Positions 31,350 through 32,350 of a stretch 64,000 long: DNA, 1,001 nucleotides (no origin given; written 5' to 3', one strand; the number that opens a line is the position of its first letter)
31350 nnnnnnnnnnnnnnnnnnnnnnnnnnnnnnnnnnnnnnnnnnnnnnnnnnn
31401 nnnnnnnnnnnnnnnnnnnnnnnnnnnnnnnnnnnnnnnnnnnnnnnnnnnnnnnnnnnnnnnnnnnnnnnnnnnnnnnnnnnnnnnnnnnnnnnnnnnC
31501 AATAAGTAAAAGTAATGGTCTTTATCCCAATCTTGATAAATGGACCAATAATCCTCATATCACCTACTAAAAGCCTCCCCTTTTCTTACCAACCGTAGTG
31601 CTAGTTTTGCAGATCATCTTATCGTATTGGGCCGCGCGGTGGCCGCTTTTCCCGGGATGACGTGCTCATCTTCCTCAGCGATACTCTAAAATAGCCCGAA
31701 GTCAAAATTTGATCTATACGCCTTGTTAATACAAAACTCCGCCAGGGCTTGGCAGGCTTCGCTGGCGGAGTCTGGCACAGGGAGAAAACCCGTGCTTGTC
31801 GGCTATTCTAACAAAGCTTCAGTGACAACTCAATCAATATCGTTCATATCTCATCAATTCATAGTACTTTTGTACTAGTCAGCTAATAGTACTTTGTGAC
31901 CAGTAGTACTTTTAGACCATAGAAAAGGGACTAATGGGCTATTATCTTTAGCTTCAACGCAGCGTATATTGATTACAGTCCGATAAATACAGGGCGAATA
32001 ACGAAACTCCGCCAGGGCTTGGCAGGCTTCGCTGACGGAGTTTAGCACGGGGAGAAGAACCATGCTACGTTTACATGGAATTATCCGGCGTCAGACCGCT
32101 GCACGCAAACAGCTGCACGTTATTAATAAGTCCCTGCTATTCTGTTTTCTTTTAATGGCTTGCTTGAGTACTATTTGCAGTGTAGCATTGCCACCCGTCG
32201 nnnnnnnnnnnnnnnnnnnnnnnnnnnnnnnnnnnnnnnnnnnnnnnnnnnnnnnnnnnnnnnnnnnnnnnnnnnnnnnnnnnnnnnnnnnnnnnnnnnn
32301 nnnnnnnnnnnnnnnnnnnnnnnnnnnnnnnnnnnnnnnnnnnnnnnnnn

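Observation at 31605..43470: Excisionase-family HTH gene plus a conserved palindromic leader module is duplicated and brackets the low-GC cassette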

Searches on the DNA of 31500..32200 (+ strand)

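Call 7: search_rna_families(source=window, start=31500, end=32200, threshold=evalue, max_evalue=10, show_alignments=3)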
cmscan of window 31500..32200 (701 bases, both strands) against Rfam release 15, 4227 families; matches with E-value up to 10: 3.
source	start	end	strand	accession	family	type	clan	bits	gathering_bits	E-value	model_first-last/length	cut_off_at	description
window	31877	31967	-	RF01198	snoR69Y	Gene; snRNA; snoRNA; CD-box;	CL00051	17.4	45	3.3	1-99/99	no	Small nucleolar RNA snoR69Y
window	31722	31782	+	RF02067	STnc310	Gene; sRNA;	-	15.1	40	5.7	1-61/61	no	Salmonella enterica sRNA STnc310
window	31512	31538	+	RF01123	sR35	Gene; snRNA; snoRNA; CD-box;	-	10.6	60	8.1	31-57/57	no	Small nucleolar RNA sR35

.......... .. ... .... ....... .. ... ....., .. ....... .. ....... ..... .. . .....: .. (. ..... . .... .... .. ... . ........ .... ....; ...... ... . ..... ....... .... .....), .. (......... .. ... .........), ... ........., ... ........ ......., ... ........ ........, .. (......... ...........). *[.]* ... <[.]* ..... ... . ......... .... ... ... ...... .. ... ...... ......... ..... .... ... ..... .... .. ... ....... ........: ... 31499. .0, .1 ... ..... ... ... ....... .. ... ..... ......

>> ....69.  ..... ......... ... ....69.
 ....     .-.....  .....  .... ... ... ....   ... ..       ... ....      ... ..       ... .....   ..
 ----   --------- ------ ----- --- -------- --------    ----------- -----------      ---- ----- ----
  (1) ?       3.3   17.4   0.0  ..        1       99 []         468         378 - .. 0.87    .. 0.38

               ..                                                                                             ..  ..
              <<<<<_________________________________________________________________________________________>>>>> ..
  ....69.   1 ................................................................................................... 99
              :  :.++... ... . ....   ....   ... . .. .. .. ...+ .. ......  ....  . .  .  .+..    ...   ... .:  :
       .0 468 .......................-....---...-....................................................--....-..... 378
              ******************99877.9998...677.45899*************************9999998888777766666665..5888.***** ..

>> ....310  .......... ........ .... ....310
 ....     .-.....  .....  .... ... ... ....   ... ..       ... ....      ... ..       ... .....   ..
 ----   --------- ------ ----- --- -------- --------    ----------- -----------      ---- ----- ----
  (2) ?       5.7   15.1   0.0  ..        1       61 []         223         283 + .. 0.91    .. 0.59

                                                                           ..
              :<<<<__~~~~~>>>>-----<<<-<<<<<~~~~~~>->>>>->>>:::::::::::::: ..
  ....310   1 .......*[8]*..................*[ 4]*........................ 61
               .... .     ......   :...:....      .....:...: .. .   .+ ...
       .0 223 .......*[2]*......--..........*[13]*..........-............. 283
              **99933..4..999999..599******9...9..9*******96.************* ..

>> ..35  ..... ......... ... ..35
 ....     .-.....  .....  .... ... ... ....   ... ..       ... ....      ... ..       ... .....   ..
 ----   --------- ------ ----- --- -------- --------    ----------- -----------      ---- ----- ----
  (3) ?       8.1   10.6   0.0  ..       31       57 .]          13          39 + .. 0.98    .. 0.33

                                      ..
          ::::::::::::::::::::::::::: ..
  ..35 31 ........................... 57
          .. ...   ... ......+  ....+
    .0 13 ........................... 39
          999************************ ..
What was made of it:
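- On Any described RNA family (Rfam 15: riboswitches, leaders, sRNAs): Nothing relevant at E<=10 in 31500-32200 on either strand (call 7).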

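Call 35: build_rna_model(alignment_id=A3, structure=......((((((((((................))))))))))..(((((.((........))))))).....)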
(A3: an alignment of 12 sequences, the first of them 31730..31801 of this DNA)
Model R1 built from alignment A3 (12 sequences, 72 columns); structure: as given.
model positions 72; base pairs 17; branch points 1; effective number of sequences 2; information 0.783 bits per position. Calibrated on 0.2 Mb of random sequence (short: E-values are rough).
structure used (alignment columns):
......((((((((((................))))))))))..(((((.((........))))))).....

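Call 36: search_with_rna_model(model_id=R1, sources=[window, L005, L006, L007, L008, L009, L010, L011, L013, L014, L015, L016, L017, L018, L019, L020, L021, L022, L023, L024, L025, L026, L027, L028, L029, L030, L031, L032, L033, L034, L035, L036, L037, L038, L039, L040, L041, L042, L043, L044, L045, L046, L047, L048, L049, L050, L051, L052, L053, L054, L055, L056, L057, L058, L059, L060, L061, L062, L063, L064, L065, L066, L067, L068, L069, L070, L071, L072, L073, L074, L075, L076, L077, L078, L079, L080, L081, L082, L083, L084, L086, L087, L094], max_evalue=10)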
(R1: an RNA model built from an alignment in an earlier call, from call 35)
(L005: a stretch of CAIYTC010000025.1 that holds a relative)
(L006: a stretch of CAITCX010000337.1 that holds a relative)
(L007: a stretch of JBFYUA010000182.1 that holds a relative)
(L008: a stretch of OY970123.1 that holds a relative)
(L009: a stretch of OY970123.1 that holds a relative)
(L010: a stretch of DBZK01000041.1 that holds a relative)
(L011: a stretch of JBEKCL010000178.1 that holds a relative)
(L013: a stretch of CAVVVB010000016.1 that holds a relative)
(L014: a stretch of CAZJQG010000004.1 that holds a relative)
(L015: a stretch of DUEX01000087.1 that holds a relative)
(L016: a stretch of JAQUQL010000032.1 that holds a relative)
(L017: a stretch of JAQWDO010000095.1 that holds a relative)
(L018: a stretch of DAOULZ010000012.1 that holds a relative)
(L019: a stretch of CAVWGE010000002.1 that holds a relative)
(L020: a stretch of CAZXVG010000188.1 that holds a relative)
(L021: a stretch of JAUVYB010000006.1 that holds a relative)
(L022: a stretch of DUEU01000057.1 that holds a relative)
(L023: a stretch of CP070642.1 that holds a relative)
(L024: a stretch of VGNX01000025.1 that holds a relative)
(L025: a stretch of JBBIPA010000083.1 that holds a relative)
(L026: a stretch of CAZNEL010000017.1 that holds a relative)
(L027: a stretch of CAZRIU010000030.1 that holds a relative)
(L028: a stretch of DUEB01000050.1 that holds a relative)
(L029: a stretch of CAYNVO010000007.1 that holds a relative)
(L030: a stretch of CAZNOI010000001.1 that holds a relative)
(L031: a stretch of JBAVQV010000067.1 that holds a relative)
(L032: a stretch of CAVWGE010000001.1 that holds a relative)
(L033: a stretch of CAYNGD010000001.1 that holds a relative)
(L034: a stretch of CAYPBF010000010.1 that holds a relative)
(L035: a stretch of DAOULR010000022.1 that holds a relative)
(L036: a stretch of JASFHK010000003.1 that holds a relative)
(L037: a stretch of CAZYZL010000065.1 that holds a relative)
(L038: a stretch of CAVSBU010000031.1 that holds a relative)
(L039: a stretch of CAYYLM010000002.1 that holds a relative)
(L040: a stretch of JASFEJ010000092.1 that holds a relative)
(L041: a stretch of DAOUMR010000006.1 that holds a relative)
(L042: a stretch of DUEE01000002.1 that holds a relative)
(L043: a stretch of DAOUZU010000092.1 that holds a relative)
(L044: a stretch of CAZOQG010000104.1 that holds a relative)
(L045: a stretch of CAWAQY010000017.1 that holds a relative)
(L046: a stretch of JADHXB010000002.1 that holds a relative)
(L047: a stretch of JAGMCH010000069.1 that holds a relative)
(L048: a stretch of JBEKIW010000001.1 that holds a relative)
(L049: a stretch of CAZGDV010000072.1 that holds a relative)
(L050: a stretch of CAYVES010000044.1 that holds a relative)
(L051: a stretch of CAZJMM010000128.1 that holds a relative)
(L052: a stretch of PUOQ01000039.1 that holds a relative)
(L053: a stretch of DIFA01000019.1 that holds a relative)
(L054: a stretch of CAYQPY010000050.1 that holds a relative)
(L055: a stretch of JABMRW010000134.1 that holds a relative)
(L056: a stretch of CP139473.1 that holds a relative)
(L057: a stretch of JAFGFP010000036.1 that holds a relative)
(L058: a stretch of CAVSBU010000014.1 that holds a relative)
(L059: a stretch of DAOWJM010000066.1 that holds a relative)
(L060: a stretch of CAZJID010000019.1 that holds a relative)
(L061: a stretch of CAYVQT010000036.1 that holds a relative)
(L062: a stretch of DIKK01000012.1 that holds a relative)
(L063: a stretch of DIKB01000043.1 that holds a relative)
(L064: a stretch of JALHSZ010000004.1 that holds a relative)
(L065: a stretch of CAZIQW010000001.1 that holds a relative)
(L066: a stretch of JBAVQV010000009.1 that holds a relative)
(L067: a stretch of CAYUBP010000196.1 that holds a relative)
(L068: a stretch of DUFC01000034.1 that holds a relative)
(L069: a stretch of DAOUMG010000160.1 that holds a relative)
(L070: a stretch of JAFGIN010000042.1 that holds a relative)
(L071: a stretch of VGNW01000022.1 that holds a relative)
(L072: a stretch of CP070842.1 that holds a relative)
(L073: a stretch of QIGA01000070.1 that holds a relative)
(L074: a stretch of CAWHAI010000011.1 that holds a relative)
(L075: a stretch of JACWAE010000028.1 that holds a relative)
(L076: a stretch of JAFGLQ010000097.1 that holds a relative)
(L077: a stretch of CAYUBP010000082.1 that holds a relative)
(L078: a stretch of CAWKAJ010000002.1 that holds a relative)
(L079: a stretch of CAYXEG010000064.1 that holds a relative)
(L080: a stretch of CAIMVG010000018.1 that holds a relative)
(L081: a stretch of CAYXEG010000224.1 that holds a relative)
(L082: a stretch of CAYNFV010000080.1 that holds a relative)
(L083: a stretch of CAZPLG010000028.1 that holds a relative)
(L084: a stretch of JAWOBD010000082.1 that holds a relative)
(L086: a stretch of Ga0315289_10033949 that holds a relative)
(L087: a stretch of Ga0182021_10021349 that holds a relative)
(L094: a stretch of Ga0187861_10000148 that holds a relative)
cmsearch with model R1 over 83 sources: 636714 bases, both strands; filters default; matches with E-value up to 10: 33.
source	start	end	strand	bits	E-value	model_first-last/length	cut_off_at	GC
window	31730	31801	+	96.3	4.1e-22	1-72/72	no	0.61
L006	1593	1664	+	94.8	1e-21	1-72/72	no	0.56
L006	1888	1959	+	94.4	1.2e-21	1-72/72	no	0.57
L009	4217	4288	+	92.7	3.4e-21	1-72/72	no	0.65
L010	4233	4304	+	92.6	3.5e-21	1-72/72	no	0.62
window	43344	43415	+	91.6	6.4e-21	1-72/72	no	0.6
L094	10015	10086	+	90.2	1.5e-20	1-72/72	no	0.58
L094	10311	10382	+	88.9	3.2e-20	1-72/72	no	0.54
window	32000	32071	+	86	1.9e-19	1-72/72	no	0.57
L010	4530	4601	+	84.4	4.6e-19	1-72/72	no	0.57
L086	6056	6127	-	81.8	2.2e-18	1-72/72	no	0.58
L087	3764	3833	-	81.1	3.3e-18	1-72/72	no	0.57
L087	2782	2853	-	78.8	1.3e-17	1-72/72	no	0.58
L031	1966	2038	-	47.2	1.9e-09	1-72/72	no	0.58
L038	3705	3777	-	47.2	1.9e-09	1-72/72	no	0.58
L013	3678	3748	-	44.5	9.3e-09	1-72/72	no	0.63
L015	2823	2893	+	43.3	1.9e-08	1-72/72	no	0.61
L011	3619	3677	-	32.1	1.5e-05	1-72/72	no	0.46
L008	7332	7405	-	28.5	0.00012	1-72/72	no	0.57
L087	3787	3857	+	19.1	0.032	1-72/72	no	0.61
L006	1869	1935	-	18.5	0.047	1-72/72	no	0.6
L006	1590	1640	-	16.7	0.14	1-72/72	no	0.57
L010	4203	4280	-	16.3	0.17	1-72/72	no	0.55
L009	4203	4264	-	15.1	0.36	1-72/72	no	0.6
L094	10005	10062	-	14.5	0.52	1-72/72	no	0.55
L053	5331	5360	-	12.6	1.5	10-39/72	no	0.6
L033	5197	5250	+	11.2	3.5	1-72/72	no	0.56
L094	4826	4889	+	10.3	6.3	1-72/72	no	0.34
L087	2806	2865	+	10.2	6.3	1-72/72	no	0.58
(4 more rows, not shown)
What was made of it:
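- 31978..32066 (+): Module 2 (copy C): 5' leader of the secreted-protein mRNA. P0 hairpin 31978-31995, P1 hairpin 32007-32040, and a P2 hairpin that encloses the SD GGGGAG and the ATG at 32062. Covariance-model hit of 86 bits (call 36).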

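Call 37: search_with_rna_model(model_id=R1, sources=[L031, L038, L013, L015, L011, L008, L087], max_evalue=0.001, show_alignments=8)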
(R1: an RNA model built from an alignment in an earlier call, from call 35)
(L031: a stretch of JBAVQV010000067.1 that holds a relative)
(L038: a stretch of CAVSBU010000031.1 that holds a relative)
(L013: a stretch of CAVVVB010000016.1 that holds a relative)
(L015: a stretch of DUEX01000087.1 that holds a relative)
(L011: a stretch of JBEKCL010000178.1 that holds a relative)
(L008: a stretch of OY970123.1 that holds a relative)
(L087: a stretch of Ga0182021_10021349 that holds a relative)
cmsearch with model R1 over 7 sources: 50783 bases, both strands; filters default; matches with E-value up to 0.001: 8.
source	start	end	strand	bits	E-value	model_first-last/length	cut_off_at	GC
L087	3764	3833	-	81.1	2.6e-19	1-72/72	no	0.57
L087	2782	2853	-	78.8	1.1e-18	1-72/72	no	0.58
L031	1966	2038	-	47.2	1.5e-10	1-72/72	no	0.58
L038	3705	3777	-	47.2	1.5e-10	1-72/72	no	0.58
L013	3678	3748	-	44.5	7.4e-10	1-72/72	no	0.63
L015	2823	2893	+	43.3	1.5e-09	1-72/72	no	0.61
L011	3619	3677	-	32.1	1.2e-06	1-72/72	no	0.46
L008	7332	7405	-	28.5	9.8e-06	1-72/72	no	0.57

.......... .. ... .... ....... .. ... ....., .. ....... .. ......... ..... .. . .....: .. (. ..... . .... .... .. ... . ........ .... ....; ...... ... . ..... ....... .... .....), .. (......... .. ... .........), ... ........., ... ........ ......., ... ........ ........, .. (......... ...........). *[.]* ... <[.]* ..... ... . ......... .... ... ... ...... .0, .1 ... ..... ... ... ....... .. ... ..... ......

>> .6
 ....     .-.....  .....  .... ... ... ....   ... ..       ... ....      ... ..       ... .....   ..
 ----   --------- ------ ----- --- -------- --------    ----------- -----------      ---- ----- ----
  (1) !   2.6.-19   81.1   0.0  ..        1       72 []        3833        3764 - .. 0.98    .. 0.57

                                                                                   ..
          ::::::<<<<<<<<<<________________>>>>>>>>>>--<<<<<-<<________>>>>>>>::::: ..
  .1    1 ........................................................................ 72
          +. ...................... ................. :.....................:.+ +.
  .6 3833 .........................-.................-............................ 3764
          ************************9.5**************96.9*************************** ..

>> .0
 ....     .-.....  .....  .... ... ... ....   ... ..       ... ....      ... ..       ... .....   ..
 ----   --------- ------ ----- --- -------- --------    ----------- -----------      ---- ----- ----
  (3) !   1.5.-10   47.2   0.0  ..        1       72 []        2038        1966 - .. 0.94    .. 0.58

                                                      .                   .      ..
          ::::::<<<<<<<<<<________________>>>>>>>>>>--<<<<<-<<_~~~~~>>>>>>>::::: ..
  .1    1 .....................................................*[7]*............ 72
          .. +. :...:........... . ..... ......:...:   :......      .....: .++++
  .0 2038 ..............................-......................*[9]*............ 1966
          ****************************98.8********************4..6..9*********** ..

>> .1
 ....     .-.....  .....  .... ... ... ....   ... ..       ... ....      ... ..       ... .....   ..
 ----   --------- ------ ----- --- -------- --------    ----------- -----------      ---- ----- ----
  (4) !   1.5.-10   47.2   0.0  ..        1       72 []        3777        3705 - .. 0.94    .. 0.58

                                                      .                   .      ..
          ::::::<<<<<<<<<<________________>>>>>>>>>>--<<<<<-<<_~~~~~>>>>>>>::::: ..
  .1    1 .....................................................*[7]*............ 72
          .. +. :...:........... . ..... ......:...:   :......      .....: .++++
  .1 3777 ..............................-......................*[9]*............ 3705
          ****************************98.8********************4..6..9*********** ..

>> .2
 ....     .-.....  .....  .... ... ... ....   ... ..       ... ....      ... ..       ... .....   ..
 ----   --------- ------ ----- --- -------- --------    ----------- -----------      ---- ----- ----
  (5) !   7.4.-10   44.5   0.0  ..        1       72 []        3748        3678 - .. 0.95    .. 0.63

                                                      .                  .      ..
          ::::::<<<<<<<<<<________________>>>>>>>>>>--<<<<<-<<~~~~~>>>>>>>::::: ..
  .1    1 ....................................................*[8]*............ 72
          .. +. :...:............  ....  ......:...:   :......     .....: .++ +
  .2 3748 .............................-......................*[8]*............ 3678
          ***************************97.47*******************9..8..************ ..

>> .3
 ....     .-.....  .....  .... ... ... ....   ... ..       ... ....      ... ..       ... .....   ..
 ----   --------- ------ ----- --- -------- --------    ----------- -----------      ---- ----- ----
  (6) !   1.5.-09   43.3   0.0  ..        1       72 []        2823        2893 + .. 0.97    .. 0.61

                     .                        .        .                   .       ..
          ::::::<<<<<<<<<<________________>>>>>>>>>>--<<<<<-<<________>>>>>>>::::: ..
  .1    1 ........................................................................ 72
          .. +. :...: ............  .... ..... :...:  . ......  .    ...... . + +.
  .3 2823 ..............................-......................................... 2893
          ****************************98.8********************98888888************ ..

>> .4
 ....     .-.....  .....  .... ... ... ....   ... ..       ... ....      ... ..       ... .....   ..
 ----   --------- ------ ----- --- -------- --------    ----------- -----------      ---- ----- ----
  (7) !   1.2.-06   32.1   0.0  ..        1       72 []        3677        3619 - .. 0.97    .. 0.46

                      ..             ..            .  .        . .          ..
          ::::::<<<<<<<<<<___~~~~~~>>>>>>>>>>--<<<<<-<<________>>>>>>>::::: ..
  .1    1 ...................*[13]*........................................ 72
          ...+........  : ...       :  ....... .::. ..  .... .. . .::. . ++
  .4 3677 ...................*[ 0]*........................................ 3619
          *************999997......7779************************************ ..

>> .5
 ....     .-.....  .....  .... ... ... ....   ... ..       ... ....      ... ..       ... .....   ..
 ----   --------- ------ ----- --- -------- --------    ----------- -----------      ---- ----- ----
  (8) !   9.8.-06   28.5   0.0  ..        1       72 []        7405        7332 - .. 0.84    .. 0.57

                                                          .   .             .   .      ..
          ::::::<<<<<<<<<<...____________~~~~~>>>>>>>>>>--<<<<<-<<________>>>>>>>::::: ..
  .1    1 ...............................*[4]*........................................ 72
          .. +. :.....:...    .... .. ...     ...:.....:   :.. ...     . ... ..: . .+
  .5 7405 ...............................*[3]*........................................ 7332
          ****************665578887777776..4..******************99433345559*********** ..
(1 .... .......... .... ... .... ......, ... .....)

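Call 39: search_with_rna_model(model_id=R1, sources=[window, L006, L009, L010, L094, L086, L087, L031, L013, L015, L011, L008], max_evalue=0.0001, make_alignment=true)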
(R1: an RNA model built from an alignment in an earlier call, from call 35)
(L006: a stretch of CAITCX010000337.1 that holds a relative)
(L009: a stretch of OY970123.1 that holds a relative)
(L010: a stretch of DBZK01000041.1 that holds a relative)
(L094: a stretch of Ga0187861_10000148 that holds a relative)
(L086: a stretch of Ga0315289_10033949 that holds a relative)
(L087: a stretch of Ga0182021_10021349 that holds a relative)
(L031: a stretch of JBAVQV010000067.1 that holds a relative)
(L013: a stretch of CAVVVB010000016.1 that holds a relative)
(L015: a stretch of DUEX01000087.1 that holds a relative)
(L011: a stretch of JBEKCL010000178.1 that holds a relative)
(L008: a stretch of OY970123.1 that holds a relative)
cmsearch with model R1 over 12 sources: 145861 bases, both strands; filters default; matches with E-value up to 0.0001: 18.
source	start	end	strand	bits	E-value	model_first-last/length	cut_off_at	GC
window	31730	31801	+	96.3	9.3e-23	1-72/72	no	0.61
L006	1593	1664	+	94.8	2.3e-22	1-72/72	no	0.56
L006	1888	1959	+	94.4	2.8e-22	1-72/72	no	0.57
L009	4217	4288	+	92.7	7.8e-22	1-72/72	no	0.65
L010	4233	4304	+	92.6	8.1e-22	1-72/72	no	0.62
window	43344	43415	+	91.6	1.5e-21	1-72/72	no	0.6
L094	10015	10086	+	90.2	3.4e-21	1-72/72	no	0.58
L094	10311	10382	+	88.9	7.3e-21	1-72/72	no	0.54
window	32000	32071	+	86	4.3e-20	1-72/72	no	0.57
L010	4530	4601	+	84.4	1.1e-19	1-72/72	no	0.57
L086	6056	6127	-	81.8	5e-19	1-72/72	no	0.58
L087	3764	3833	-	81.1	7.5e-19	1-72/72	no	0.57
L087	2782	2853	-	78.8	3e-18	1-72/72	no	0.58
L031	1966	2038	-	47.2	4.3e-10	1-72/72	no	0.58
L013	3678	3748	-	44.5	2.1e-09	1-72/72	no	0.63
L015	2823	2893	+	43.3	4.2e-09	1-72/72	no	0.61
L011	3619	3677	-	32.1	3.4e-06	1-72/72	no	0.46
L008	7332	7405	-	28.5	2.8e-05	1-72/72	no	0.57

Alignment A4: 18 matches aligned to the model, 87 columns, each read 5' to 3' on its own strand. Consensus structure (alignment columns), stored with it:
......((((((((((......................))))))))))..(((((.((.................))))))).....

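Call 41: build_rna_model(alignment_id=A4)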
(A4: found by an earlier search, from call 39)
Model R2 built from alignment A4 (18 sequences, 87 columns); structure: stored with the alignment.
model positions 72; base pairs 17; branch points 1; effective number of sequences 2.98; information 0.783 bits per position. Calibrated on 0.2 Mb of random sequence (short: E-values are rough).
structure used (alignment columns):
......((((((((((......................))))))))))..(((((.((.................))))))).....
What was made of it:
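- The sequences are closely related, with an effective number of about 3 in the covariance model (call 41), so the conservation statistics overstate independence.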
